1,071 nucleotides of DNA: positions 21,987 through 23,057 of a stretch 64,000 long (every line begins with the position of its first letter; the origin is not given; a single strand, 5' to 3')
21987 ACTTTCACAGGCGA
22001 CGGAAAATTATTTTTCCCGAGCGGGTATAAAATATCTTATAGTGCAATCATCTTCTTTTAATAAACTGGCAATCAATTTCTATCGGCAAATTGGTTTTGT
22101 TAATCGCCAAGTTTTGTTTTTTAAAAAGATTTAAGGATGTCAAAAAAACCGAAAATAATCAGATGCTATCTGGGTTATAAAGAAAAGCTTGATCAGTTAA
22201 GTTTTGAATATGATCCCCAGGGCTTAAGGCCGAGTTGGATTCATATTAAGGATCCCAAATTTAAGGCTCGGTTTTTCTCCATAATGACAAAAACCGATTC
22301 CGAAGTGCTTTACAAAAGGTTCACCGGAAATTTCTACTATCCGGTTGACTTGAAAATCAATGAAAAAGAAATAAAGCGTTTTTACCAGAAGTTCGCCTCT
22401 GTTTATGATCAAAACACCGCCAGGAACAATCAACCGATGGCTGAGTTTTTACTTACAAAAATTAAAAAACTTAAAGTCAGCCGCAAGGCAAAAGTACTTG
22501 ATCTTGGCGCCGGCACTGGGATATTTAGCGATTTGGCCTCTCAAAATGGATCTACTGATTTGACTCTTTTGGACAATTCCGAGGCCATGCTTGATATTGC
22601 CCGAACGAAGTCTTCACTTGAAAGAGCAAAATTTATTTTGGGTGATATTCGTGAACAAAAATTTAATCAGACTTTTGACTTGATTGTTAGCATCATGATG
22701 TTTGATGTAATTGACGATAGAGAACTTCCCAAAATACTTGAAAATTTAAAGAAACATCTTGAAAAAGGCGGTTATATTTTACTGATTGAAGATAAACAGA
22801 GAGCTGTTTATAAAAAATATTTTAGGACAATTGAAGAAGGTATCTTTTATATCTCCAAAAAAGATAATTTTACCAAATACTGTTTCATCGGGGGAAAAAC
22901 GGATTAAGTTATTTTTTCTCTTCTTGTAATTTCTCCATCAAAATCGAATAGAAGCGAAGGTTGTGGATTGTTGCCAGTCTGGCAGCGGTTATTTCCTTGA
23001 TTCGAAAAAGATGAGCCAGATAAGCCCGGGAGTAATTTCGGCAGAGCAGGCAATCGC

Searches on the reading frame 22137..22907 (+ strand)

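Call 34: search_protein_families(library=pfam, proteins=[window:22137-22907:+], max_evalue=0.001)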
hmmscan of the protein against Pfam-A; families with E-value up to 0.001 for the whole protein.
window:22137-22907:+ (256 aa): 14 families
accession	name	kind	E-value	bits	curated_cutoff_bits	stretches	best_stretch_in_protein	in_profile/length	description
PF13649.12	Methyltransf_25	-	4e-18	66.3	27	1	120-212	1-97/97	Methyltransferase domain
PF13489.12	Methyltransf_23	-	4.5e-15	56.2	27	1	108-231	12-131/164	Methyltransferase domain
PF13847.12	Methyltransf_31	-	1.7e-14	54.2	27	1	117-218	4-111/145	Methyltransferase domain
PF08241.18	Methyltransf_11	-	4e-14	53.5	21.2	1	121-215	1-94/95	Methyltransferase domain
PF03848.20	TehB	-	3.7e-13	49.8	20.4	1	110-218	24-134/193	Tellurite resistance protein TehB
PF08242.18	Methyltransf_12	-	1.1e-10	42.6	30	1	121-214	1-98/98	Methyltransferase domain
PF05175.20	MTS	-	4.6e-10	39.8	23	1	103-223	21-145/170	Methyltransferase small domain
PF02353.26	CMAS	-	5.6e-08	32.9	27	1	108-228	54-176/273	Mycolic acid cyclopropane synthetase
PF00891.24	Methyltransf_2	-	3.3e-07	30.3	22.3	1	88-218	37-166/210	O-methyltransferase domain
PF01728.25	FtsJ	-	1.1e-06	29.1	24.1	1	110-206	14-114/181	FtsJ-like methyltransferase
PF06325.19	PrmA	-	2.9e-06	27.4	22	1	114-228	159-273/296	Ribosomal protein L11 methyltransferase (PrmA)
PF01209.24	Ubie_methyltran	-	7.6e-06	25.9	20.1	1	73-222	3-157/233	ubiE/COQ5 methyltransferase family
PF10294.15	Methyltransf_16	-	7.7e-05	22.9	21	1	102-234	29-173/174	Lysine methyltransferase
PF01234.23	NNMT_PNMT_TEMT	-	0.00066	19.4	25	0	82-152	21-92/261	NNMT/PNMT/TEMT family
